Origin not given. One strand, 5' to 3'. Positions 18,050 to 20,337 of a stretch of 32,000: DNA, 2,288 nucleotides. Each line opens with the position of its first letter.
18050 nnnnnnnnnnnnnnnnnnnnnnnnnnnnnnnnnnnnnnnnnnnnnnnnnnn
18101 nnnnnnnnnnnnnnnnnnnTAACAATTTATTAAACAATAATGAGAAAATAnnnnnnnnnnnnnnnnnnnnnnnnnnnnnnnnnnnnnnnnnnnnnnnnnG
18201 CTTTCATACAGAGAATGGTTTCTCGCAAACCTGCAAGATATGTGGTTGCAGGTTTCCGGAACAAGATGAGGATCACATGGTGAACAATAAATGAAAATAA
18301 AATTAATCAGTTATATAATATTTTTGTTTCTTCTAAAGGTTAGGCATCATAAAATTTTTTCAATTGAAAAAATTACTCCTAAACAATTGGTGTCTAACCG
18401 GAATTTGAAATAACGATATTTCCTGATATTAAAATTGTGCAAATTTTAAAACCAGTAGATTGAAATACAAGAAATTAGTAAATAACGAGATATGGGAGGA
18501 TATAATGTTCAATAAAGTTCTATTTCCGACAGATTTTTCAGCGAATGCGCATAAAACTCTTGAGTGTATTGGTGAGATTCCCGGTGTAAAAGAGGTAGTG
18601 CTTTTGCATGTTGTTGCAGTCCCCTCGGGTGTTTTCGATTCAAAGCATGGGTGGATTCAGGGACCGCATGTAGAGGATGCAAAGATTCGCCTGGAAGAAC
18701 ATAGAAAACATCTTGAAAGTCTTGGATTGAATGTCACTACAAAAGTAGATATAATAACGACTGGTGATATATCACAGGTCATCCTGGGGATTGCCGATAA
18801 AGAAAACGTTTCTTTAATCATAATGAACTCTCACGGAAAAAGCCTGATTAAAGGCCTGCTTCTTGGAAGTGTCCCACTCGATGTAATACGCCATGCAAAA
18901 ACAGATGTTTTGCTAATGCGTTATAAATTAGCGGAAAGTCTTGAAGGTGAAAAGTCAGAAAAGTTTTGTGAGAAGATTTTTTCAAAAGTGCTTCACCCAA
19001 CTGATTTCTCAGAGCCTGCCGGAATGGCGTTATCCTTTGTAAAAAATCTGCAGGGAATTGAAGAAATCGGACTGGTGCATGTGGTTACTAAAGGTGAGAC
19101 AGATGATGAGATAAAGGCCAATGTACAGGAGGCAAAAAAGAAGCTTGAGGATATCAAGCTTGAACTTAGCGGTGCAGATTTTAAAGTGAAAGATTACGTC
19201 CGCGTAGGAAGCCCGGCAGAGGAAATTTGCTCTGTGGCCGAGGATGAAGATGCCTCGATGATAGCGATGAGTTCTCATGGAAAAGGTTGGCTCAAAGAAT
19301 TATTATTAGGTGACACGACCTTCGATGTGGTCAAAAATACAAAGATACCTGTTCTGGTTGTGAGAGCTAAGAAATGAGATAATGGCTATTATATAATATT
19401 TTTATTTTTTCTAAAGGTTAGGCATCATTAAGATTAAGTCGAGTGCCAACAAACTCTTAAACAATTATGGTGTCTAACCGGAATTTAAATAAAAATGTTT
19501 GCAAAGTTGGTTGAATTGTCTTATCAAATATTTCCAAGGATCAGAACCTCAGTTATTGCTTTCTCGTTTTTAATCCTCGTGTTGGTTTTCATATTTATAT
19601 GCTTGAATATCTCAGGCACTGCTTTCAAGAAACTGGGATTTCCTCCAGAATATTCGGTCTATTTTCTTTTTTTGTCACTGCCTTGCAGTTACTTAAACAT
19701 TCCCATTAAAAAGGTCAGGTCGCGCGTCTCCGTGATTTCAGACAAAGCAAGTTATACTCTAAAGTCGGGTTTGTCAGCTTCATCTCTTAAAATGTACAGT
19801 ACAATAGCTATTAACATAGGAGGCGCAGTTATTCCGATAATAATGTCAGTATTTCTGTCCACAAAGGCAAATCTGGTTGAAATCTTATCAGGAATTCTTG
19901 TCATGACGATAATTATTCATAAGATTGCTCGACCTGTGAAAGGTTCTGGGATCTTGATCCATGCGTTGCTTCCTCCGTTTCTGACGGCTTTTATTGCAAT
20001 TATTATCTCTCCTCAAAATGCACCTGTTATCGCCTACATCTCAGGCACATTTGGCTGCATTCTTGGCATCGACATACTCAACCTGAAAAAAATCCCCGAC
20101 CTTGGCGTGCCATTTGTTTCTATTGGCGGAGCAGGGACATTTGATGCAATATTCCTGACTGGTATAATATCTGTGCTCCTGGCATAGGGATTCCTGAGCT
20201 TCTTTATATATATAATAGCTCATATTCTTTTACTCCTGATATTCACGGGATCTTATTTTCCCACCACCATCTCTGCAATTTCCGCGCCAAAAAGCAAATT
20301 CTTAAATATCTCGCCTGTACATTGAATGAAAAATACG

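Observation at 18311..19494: Two copies of a ~105-nt TATA-plus-conserved-stem leader in front of the USP and DUF1614-like genes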

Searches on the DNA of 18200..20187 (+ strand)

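Call 5: search_rna_families(source=window, start=18200, end=19600, threshold=evalue, max_evalue=10)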
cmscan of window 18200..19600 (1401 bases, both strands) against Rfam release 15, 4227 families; matches with E-value up to 10: 5.
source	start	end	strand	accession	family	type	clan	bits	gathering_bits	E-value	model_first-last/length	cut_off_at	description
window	18348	18388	-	RF01701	Cyano-1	Gene; sRNA;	-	18.1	41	5.1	1-69/69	no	Cyano-1 RNA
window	19280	19460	-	RF04184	BTnc060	Gene; sRNA;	-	17.7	228.9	7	1-213/213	no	Bacteroides sRNA BTnc060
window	18823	18874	-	RF03485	mir-4000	Gene; miRNA;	-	17.4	58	2.9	1-54/54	no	mir-4000 microRNA precursor family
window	19086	19128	+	RF01226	snoZ5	Gene; snRNA; snoRNA; CD-box;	CL00045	16.9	60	10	1-113/113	no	Small nucleolar RNA Z5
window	19457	19572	-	RF01295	SCARNA7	Gene; snRNA; snoRNA; scaRNA;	-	12.6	65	1.6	1-330/330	no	Small Cajal body-specific RNA 7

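Call 46: build_rna_model(alignment_id=A2, structure=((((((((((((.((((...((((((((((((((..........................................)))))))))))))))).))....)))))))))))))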
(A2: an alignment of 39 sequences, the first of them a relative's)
Model R1 built from alignment A2 (39 sequences, 111 columns); structure: as given.
model positions 101; base pairs 30; branch points 0; effective number of sequences 2.03; information 0.59 bits per position. Calibrated on 0.2 Mb of random sequence (short: E-values are rough).
structure used (alignment columns):
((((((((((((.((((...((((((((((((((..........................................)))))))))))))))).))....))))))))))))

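Call 47: search_with_rna_model(model_id=R1, source=window, filters=off, max_evalue=10)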
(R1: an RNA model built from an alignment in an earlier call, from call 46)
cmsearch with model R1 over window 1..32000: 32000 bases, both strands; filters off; matches with E-value up to 10: 8.
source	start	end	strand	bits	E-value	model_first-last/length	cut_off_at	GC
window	19396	19498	+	92.8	4.9e-20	1-101/101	no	0.27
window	18318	18419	+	87.7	8.8e-19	1-101/101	no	0.25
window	19396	19498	-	25.9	0.0015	1-101/101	no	0.27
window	18322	18418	-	19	0.076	1-101/101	no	0.27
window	27452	27517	-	13.6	1.6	1-101/101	no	0.23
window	31798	31864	-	11.7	4.6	1-101/101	no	0.34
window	15845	15874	-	11.2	6.2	1-101/101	no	0.17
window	27756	27792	+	10.6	8.8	1-101/101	no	0.22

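Call 49: search_with_rna_model(model_id=R1, sources=[L003, L004, L005, L006, L007, L008, L009, L010, L011, L012, L013, L014, L015, L016, L017, L018, L019, L020, L021, L022, L023, L024, L025, L026, L027, L028, L029, L030, L031, L032, L033, L034, L035, L036, L037, L038, L039, L040, L041, L042, L043, L044, L045, L046, L047, L048, L049, L050, L051, L052, L053, L054, L055, L056, L057, L058, L059, L060, L061, L062, L063, L064, L065, L066, L067, L068, L069, L070, L071, L072, L073, L074, L075, L076, L077, L078, L079, L080, L081, L082, L083, L084, L085, L086, L094, L095, L098, L099, L100, L104, L105, L107, L108, L110, L112, L113, L114, L001], max_evalue=1)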
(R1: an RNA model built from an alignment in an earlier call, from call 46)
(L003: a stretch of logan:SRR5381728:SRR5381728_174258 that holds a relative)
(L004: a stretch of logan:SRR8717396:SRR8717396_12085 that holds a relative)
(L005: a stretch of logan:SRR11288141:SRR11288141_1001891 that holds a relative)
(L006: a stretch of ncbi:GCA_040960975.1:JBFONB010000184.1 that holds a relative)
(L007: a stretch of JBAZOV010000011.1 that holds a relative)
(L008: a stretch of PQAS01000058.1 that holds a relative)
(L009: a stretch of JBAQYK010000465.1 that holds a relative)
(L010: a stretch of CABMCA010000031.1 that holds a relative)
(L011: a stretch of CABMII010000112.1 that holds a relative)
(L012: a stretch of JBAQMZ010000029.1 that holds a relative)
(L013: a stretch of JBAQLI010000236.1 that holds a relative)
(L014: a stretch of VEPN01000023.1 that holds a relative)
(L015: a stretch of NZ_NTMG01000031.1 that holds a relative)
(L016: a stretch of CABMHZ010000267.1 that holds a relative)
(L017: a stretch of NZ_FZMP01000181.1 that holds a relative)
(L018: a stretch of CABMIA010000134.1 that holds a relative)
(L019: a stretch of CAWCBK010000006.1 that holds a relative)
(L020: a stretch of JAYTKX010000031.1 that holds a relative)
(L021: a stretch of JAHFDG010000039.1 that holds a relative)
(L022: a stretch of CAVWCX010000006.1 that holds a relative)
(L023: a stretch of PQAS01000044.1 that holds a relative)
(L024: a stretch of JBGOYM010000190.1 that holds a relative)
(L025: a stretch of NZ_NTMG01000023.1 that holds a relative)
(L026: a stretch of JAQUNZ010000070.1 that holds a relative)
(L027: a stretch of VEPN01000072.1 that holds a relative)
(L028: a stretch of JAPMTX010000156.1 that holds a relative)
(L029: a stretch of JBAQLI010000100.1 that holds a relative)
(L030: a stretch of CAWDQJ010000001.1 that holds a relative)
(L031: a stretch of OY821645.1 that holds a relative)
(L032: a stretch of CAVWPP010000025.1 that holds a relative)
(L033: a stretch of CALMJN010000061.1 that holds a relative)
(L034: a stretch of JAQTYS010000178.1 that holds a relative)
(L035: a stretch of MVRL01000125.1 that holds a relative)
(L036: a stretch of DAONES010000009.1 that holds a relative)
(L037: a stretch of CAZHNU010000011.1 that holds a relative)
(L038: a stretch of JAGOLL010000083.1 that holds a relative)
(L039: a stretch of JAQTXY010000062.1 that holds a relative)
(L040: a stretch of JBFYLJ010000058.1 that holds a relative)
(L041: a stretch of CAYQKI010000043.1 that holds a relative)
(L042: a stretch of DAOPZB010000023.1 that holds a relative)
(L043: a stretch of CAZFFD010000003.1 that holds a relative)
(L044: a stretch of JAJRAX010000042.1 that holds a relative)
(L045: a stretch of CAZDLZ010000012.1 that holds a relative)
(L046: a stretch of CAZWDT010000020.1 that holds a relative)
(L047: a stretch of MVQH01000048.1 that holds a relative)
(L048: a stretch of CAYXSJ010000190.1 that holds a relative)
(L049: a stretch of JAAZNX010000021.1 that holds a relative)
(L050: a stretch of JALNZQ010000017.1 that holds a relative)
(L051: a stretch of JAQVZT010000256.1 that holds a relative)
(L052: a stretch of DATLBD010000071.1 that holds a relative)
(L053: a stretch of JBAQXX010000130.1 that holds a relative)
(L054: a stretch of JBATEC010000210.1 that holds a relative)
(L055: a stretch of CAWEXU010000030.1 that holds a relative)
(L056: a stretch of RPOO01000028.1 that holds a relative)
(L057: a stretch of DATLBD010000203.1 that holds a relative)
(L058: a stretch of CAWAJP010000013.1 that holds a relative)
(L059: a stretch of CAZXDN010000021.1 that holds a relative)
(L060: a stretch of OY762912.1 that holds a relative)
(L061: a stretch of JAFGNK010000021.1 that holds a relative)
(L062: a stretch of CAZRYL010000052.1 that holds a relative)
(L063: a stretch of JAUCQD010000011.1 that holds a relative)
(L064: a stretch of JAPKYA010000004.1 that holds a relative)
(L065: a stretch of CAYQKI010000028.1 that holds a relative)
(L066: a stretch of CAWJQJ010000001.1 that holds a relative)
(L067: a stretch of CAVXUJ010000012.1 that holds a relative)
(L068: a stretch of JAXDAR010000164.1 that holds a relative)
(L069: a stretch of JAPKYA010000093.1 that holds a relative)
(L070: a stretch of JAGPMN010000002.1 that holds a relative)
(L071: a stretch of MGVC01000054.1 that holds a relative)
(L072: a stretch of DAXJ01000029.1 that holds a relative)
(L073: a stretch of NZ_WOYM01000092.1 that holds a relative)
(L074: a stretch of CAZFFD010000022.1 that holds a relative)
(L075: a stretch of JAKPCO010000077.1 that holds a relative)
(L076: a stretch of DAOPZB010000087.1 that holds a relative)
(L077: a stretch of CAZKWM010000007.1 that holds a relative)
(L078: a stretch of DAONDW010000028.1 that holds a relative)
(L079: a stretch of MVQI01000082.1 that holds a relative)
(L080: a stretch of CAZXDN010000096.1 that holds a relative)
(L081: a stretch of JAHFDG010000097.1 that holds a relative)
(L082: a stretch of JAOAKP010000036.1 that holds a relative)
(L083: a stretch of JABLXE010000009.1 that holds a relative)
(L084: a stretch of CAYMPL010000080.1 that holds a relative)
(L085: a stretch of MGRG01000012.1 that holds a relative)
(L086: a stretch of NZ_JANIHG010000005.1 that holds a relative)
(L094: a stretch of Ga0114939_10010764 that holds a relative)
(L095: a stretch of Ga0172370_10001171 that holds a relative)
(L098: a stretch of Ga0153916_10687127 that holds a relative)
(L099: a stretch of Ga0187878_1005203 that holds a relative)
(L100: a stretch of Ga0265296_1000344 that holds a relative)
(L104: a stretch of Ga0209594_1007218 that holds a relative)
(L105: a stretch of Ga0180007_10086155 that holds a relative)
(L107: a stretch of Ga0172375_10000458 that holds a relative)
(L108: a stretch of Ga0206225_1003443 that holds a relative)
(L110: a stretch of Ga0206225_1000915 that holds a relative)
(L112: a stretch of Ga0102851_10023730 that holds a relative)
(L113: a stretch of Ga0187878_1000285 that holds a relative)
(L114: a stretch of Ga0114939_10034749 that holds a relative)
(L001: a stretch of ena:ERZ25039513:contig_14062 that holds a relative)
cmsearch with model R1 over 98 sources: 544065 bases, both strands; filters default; matches with E-value up to 1: 57.
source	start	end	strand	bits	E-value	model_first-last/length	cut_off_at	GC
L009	1616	1716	+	105.7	5.6e-22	1-101/101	no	0.24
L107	12743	12843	-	101.1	7.5e-21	1-101/101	no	0.31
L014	3930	4027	+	97.1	7.5e-20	1-101/101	no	0.29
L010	3845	3947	+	96.7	9.2e-20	1-101/101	no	0.23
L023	4160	4261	-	95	2.4e-19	1-101/101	no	0.23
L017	3930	4025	+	94.7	2.9e-19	1-101/101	no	0.29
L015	3923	4028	+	94.1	4.1e-19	1-101/101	no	0.25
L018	3904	4002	+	92.5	1e-18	1-101/101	no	0.24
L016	2006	2103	+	87.2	2e-17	1-101/101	no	0.29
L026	3771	3849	+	85.6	5.1e-17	1-101/101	no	0.27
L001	717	792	+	84.3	1.1e-16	1-101/101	no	0.3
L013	3406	3482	+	83.8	1.4e-16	1-101/101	no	0.29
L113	1457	1546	+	83.4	1.7e-16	1-101/101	no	0.26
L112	826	902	-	83.3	1.9e-16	1-101/101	no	0.26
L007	3783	3858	+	82.2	3.4e-16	1-101/101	no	0.32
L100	9211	9286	+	82.2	3.4e-16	1-101/101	no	0.32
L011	3913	4016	+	81.5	5e-16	1-101/101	no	0.25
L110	1770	1870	-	81.3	5.8e-16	1-101/101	no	0.32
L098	754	853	-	79.8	1.4e-15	1-101/101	no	0.3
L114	450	541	+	78.2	3.4e-15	1-101/101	no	0.25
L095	4991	5067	-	76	1.1e-14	1-101/101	no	0.26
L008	3929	4006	+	74.6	2.5e-14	1-101/101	no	0.33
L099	2264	2355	+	73.8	4e-14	1-101/101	no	0.28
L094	3744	3825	-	70.9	2.1e-13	1-101/101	no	0.27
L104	2408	2489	-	70.9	2.1e-13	1-101/101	no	0.27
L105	555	647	-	70.4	2.9e-13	1-101/101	no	0.32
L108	708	798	+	68.7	7.2e-13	1-101/101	no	0.22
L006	2786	2877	+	56.3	8e-10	1-101/101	no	0.35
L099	1524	1636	+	55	1.7e-09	1-101/101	no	0.29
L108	1893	1955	+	48.8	5.8e-08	1-101/101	no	0.16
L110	2505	2656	-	47.2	1.4e-07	1-101/101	no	0.27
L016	2006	2103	-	36.8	5.3e-05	1-101/101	no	0.29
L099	2270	2355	-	33.3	0.00037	1-101/101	no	0.3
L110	1775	1864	+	33.3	0.00039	1-101/101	no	0.34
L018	3904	4002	-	31.9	0.00085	1-101/101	no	0.24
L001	717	792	-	31.5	0.0011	1-101/101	no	0.3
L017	3930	4025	-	30.9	0.0015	1-101/101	no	0.29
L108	1440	1503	+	30.9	0.0015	1-101/101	no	0.34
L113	1463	1546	-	30.3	0.0021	1-101/101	no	0.27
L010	3850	3942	-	30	0.0024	1-101/101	no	0.25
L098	754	849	+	29.5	0.0032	1-101/101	no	0.31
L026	3771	3849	-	28.5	0.0058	1-101/101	no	0.27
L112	831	897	+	28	0.0076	1-101/101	no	0.28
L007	3783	3858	-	28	0.0076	1-101/101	no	0.32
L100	9211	9286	-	28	0.0076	1-101/101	no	0.32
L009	1616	1716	-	26.8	0.015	1-101/101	no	0.24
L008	3929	4006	-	26.6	0.017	1-101/101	no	0.33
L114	456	541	-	26.3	0.021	1-101/101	no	0.27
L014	3930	4027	-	26.1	0.023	1-101/101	no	0.29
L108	714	793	-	24.4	0.06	1-101/101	no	0.22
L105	560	643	+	23.6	0.094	1-101/101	no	0.33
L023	4160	4261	+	23.4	0.1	1-101/101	no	0.23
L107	12743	12843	+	23.4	0.1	1-101/101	no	0.31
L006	2784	2879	-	23.1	0.13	1-101/101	no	0.34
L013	3406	3482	-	22.8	0.15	1-101/101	no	0.29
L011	3913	4016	-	21.1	0.38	1-101/101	no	0.25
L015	3923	4028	-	20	0.72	1-101/101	no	0.25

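Call 58: search_with_rna_model(model_id=R1, sources=[L115, L118, L119, L116], max_evalue=0.1, show_alignments=3)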
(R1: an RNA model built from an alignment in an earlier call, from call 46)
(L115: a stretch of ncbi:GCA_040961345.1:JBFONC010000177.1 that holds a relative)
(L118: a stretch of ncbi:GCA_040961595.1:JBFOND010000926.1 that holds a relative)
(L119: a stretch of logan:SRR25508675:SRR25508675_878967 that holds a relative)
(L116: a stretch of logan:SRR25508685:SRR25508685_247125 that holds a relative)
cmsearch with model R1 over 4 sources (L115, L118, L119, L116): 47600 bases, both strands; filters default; matches with E-value up to 0.1: 15.
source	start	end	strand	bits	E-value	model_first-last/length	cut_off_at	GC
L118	10620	10722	+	77.2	5.2e-16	1-101/101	no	0.28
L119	3966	4068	+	77.2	5.2e-16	1-101/101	no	0.28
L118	9796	9913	+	51.9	8.7e-10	1-101/101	no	0.25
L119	3142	3259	+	51.9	8.7e-10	1-101/101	no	0.25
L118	7270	7333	+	46.3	2.1e-08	1-101/101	no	0.23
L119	616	679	+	46.3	2.1e-08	1-101/101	no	0.23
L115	10612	10673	+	44.3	6.6e-08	1-101/101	no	0.23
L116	1182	1243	+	44.3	6.6e-08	1-101/101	no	0.23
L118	10625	10723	-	34.9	1.3e-05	1-101/101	no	0.29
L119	3971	4069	-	34.9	1.3e-05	1-101/101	no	0.29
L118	2057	2120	+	34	2.3e-05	1-101/101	no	0.3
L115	9410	9474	+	29.9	0.00022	1-101/101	no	0.23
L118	3596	3711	+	26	0.002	1-101/101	no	0.16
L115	10617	10668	-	19.7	0.074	1-101/101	no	0.23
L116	1187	1238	-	19.7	0.074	1-101/101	no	0.23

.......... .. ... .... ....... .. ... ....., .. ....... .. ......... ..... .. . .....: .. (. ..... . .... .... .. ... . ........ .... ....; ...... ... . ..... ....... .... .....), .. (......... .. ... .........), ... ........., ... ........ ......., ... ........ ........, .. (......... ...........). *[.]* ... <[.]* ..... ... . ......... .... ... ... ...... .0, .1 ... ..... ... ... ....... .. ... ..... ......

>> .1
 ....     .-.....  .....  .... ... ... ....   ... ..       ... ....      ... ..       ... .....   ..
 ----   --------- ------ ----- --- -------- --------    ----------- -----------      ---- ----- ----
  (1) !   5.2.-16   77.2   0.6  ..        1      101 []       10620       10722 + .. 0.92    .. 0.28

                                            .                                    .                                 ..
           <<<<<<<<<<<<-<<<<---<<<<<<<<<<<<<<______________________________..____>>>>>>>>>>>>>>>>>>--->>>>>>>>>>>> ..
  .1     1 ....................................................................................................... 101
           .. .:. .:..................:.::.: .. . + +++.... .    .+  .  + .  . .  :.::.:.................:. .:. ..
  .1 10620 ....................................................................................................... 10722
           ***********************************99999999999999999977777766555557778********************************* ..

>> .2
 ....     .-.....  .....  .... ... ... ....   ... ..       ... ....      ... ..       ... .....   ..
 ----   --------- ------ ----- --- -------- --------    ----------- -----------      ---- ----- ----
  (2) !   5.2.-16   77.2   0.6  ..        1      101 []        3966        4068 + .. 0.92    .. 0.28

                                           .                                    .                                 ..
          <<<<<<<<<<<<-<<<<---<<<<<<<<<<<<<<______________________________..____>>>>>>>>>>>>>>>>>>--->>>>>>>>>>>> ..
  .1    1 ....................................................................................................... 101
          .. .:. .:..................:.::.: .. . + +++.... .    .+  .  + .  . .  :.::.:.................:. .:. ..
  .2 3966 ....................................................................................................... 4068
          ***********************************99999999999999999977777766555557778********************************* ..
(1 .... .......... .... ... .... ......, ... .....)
